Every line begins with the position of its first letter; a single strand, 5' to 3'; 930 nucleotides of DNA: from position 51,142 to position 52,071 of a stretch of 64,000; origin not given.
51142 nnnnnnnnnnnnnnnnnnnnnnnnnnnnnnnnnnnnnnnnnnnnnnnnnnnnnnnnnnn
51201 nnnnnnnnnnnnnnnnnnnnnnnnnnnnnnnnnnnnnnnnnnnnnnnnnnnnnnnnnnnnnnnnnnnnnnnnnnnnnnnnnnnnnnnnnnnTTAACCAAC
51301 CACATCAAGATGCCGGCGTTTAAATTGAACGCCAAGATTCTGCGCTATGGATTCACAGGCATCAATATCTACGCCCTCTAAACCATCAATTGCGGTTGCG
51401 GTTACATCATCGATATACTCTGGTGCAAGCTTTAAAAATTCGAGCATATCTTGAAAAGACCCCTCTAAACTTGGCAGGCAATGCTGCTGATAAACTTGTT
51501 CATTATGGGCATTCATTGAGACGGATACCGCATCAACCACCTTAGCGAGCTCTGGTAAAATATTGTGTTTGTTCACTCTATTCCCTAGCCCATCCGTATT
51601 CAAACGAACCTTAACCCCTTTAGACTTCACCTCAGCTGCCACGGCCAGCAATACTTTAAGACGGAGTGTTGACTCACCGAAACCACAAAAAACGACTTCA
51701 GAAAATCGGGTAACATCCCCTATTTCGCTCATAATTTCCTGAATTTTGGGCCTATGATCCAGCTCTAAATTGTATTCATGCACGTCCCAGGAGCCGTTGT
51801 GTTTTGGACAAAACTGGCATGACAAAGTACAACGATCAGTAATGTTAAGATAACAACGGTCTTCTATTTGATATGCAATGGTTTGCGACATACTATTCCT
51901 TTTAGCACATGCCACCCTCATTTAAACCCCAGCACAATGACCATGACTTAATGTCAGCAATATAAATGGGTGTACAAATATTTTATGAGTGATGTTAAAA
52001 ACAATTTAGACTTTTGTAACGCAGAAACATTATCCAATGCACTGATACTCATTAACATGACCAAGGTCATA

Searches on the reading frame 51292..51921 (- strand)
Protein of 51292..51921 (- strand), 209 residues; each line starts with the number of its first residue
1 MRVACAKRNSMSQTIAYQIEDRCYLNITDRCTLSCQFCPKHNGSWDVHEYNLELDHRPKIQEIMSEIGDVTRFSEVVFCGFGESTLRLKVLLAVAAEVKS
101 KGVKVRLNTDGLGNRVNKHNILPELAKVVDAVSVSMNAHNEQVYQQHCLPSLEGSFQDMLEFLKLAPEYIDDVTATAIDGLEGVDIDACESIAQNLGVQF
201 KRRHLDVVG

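Call 3: search_protein_families(library=pfam, proteins=[window:51292-51921:-], max_evalue=0.1)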
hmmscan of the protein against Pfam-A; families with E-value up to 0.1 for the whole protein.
window:51292-51921:- (209 aa): 1 family
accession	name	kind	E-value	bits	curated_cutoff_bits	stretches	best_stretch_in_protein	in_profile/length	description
PF04055.27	Radical_SAM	-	4.8e-13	50.1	29.5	1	25-193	1-163/166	Radical SAM superfamily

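Call 4: search_protein_families(library=ncbifam, proteins=[window:51292-51921:-], max_evalue=0.1)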
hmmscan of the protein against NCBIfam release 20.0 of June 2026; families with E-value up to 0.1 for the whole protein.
window:51292-51921:- (209 aa): 41 families (the best 25 are shown)
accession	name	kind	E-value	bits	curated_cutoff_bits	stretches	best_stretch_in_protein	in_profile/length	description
TIGR04038.1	tatD_link_rSAM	subfamily_domain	2e-78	262.6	129.7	1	14-205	1-191/192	TatD family nuclease-associated radical SAM protein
TIGR04100.1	rSAM_pair_X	hypoth_equivalog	2e-47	161.3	262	1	14-205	1-196/197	TIGR04100 family radical SAM protein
TIGR04317.1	W_rSAM_matur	equivalog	4.3e-15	55.7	380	1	22-146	5-120/349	tungsten cofactor oxidoreductase radical SAM maturase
TIGR02493.1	PFLA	equivalog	8.8e-08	31.8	231.75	1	30-148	24-138/235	pyruvate formate-lyase-activating protein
TIGR02495.1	NrdG2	equivalog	4.8e-07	29.3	131.15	1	31-143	26-128/193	anaerobic ribonucleoside-triphosphate reductase activating protein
NF038283.1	viperin_w_prok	equivalog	8.4e-07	28.4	180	1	27-145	8-123/281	viperin family antiviral radical SAM protein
NF045574.1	sacti_mat_StsB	exception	2.2e-06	26.8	625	1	21-165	96-227/466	StsB family radical SAM/SPASM domain sactipeptide maturase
TIGR04311.1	rSAM_Geo_metal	subfamily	2.3e-06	26.9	400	1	22-148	4-124/423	radical SAM/SPASM family putative metalloenzyme maturase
TIGR04337.1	AmmeMemoSam_rS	hypoth_equivalog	4e-06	25.9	220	1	28-198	76-240/349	AmmeMemoRadiSam system radical SAM enzyme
NF050035.1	rSAM_WgK_link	exception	5.3e-06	25.7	650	1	25-169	13-146/367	radical SAM/SPASM peptide maturase WgkB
TIGR02666.1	moaA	equivalog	9.1e-06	24.9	284.05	1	25-146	14-132/336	GTP 3',8-cyclase MoaA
TIGR04051.1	rSAM_NirJ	equivalog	1.1e-05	24.5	515.45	1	26-165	7-134/354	heme d1 biosynthesis radical SAM protein NirJ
TIGR02668.1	moaA_archaeal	equivalog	1.2e-05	24.5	325.25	1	25-146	14-126/303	GTP 3',8-cyclase MoaA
TIGR04321.1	spiroSPASM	subfamily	1.9e-05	23.6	250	1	25-164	235-378/510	spiro-SPASM protein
NF045646.2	rSAM_Se_TrsS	equivalog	3.3e-05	22.6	490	1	25-145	90-204/441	radical SAM (seleno)protein TrsS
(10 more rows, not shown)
